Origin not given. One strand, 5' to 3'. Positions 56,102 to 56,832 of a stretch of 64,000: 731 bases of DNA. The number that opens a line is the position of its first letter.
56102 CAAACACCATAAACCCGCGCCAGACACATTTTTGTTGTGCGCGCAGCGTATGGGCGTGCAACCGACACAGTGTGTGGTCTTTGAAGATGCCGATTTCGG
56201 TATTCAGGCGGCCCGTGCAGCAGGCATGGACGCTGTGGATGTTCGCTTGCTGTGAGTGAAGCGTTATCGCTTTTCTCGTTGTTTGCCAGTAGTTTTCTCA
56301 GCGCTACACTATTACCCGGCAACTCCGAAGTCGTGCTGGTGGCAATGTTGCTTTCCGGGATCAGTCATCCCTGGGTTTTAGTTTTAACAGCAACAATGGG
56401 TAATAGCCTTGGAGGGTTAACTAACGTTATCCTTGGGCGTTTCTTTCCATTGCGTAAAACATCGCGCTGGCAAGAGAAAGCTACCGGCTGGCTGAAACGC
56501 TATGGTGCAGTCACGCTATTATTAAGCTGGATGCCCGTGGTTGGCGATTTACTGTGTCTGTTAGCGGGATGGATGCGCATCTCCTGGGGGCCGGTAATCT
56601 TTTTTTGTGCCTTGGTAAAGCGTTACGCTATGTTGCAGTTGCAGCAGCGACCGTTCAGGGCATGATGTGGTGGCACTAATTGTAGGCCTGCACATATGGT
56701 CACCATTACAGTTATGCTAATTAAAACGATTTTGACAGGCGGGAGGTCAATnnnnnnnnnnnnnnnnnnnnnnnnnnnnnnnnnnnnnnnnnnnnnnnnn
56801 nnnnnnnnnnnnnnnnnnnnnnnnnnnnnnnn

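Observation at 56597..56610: Apparent -1 frameshift in yqaA at a T7 homopolymer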

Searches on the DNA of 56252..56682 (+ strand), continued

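Call 57: search_dna_similar(query=L004:10317-10387:+, collection=ecoli_genomes, mode=near, max_rows=40)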
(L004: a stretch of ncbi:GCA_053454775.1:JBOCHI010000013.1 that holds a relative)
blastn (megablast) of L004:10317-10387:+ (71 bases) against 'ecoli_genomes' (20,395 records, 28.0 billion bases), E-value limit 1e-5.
Records with a match: 5366; places in all: 5368; records where one place covers at least 80% of the query: 5366.
Genomes with a match: 5366 of 5426; with a place that covers at least 80% of the query: 5366. Places per genome that has any: lowest 1, median 1, highest 3. On chromosomes: 5368 places; on plasmids: 0.
Best place of each record, by identity: >=99% 44; 95-99% 4190; 90-95% 1132.
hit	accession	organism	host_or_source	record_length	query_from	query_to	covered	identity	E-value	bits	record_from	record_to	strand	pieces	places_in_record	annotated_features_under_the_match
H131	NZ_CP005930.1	Escherichia coli APEC IMT5155 strain APEC IMT5155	chicken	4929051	1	71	100%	100.0%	2e-28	132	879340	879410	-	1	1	yqaA: YqaA family protein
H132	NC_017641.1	Escherichia coli UMNK88 strain UMNK88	porcine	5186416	1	71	100%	100.0%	2e-28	132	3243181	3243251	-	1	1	yqaA: YqaA family protein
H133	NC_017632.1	Escherichia coli UM146 strain UM146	-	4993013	1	71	100%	100.0%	2e-28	132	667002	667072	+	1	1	yqaA: YqaA family protein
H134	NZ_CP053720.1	Escherichia coli strain CP131_Sichuan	pig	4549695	1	71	100%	100.0%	2e-28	132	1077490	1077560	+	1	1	yqaA: YqaA family protein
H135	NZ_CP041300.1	Escherichia coli O1:H42 strain CLSC36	Homo sapiens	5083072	1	71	100%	100.0%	2e-28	132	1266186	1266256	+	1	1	yqaA: YqaA family protein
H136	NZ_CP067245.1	Escherichia coli strain OW1E2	surface water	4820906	1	71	100%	100.0%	2e-28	132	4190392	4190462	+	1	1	yqaA: YqaA family protein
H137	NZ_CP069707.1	Escherichia coli strain E41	pig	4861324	1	71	100%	100.0%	2e-28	132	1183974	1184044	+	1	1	yqaA: YqaA family protein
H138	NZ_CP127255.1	Escherichia coli strain Q5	Coturnix coturnix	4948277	1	71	100%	100.0%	2e-28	132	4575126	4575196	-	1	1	yqaA: YqaA family protein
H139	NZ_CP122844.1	Escherichia coli strain ETEC1722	Sus scrofa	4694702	1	71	100%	100.0%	2e-28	132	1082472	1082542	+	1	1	yqaA: YqaA family protein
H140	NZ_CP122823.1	Escherichia coli strain ETEC1732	Sus scrofa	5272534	1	71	100%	100.0%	2e-28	132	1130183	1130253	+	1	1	yqaA: YqaA family protein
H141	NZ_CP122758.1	Escherichia coli strain ETEC1739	Sus scrofa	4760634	1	71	100%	100.0%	2e-28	132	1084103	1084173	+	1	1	yqaA: YqaA family protein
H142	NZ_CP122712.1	Escherichia coli strain ETEC1749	Sus scrofa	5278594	1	71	100%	100.0%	2e-28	132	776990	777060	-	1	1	yqaA: YqaA family protein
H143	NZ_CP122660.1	Escherichia coli strain ETEC4073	Sus scrofa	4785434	1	71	100%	100.0%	2e-28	132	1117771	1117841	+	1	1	yqaA: YqaA family protein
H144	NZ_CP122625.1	Escherichia coli strain ETEC4089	Sus scrofa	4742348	1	71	100%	100.0%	2e-28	132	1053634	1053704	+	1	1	yqaA: YqaA family protein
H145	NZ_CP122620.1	Escherichia coli strain ETEC4090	Sus scrofa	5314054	1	71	100%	100.0%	2e-28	132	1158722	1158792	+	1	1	yqaA: YqaA family protein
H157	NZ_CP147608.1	Escherichia coli strain GN06489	Homo sapiens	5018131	1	71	100%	100.0%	2e-28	132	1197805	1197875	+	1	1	yqaA: YqaA family protein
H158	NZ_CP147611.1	Escherichia coli strain GN06758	Homo sapiens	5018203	1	71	100%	100.0%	2e-28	132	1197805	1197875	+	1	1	yqaA: YqaA family protein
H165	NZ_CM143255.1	Escherichia coli strain UID2404240036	Homo sapiens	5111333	1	71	100%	100.0%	2e-28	132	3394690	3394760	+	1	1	yqaA: YqaA family protein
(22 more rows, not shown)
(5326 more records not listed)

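Call 59: get_annotated_region(hit=H142, flank=20000)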
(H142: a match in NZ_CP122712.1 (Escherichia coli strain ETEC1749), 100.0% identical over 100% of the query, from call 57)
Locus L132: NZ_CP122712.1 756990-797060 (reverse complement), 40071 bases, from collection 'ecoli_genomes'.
description: Escherichia coli strain ETEC1749 chromosome, complete genome
organism: Escherichia coli strain ETEC1749 (NCBI taxid 562)
replicon: chromosome; assembly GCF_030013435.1
host: Sus scrofa; source: feces; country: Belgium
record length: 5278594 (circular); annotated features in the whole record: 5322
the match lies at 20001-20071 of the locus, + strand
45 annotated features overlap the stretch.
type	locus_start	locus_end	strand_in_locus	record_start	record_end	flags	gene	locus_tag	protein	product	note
CDS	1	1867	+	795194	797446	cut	hypF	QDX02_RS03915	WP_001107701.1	carbamoyltransferase HypF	-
CDS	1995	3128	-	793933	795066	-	norW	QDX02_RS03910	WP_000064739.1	NADH:flavorubredoxin reductase NorW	-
CDS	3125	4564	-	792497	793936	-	norV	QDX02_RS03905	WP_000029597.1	anaerobic nitric oxide reductase flavorubredoxin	-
CDS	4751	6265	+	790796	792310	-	norR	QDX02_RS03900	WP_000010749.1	nitric oxide reductase transcriptional regulator NorR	-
CDS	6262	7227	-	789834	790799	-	gutQ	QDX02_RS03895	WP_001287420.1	arabinose-5-phosphate isomerase GutQ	-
CDS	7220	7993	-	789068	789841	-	srlR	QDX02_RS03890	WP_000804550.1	glucitol operon DNA-binding transcriptional repressor SrlR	-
CDS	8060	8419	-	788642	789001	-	gutM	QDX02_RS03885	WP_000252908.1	transcriptional regulator GutM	-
CDS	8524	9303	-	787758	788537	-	srlD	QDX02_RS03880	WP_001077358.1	sorbitol-6-phosphate dehydrogenase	-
CDS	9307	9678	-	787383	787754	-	srlB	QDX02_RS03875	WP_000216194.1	PTS glucitol/sorbitol transporter subunit IIA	-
CDS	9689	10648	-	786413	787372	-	srlE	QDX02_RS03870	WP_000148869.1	PTS glucitol/sorbitol transporter subunit IIB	-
CDS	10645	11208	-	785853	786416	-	srlA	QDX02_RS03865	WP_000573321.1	PTS glucitol/sorbitol transporter subunit IIC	-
CDS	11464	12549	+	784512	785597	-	mltB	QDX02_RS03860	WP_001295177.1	lytic murein transglycosylase B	-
CDS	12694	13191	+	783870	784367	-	pncC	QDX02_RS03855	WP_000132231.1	nicotinamide-nucleotide amidase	-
CDS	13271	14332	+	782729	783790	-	recA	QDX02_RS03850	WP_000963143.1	recombinase RecA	-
CDS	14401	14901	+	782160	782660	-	recX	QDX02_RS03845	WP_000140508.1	recombination regulator RecX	-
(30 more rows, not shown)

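Call 60: get_annotated_region(hit=H165, flank=20000)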
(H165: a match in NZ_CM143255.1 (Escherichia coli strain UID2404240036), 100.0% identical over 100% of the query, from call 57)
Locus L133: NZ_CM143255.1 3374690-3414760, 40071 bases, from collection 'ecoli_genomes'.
description: Escherichia coli strain UID2404240036 chromosome, whole genome shotgun sequence
organism: Escherichia coli strain UID2404240036 (NCBI taxid 562)
replicon: chromosome; assembly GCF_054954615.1
host: Homo sapiens; source: blood; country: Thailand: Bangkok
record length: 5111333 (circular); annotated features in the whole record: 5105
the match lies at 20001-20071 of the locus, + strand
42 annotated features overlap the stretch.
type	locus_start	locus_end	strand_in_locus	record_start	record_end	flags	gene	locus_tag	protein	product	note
CDS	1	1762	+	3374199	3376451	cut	hypF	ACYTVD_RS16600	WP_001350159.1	carbamoyltransferase HypF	-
CDS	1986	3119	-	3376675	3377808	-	norW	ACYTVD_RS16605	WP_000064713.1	NADH:flavorubredoxin reductase NorW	-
CDS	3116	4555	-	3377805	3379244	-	norV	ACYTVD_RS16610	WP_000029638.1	anaerobic nitric oxide reductase flavorubredoxin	-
CDS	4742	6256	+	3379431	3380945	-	norR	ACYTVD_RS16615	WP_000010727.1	nitric oxide reductase transcriptional regulator NorR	-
CDS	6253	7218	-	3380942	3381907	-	gutQ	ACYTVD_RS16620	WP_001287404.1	arabinose-5-phosphate isomerase GutQ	-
CDS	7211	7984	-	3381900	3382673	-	srlR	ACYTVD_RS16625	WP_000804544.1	glucitol operon DNA-binding transcriptional repressor SrlR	-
CDS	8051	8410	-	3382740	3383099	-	gutM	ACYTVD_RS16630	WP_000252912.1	transcriptional regulator GutM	-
CDS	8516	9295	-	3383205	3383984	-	srlD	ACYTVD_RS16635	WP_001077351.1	sorbitol-6-phosphate dehydrogenase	-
CDS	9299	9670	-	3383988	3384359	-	srlB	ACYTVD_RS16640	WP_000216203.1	PTS glucitol/sorbitol transporter subunit IIA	-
CDS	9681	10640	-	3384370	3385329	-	srlE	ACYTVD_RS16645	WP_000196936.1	PTS glucitol/sorbitol transporter subunit IIB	-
CDS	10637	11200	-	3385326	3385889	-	srlA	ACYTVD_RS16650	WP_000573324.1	PTS glucitol/sorbitol transporter subunit IIC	-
CDS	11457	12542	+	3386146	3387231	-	mltB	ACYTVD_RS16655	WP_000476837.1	lytic murein transglycosylase B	-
CDS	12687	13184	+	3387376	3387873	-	pncC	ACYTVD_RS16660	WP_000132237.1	nicotinamide-nucleotide amidase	-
CDS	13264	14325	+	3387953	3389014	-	recA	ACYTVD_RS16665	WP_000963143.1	recombinase RecA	-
CDS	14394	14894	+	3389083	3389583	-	recX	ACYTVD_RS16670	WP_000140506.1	recombination regulator RecX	-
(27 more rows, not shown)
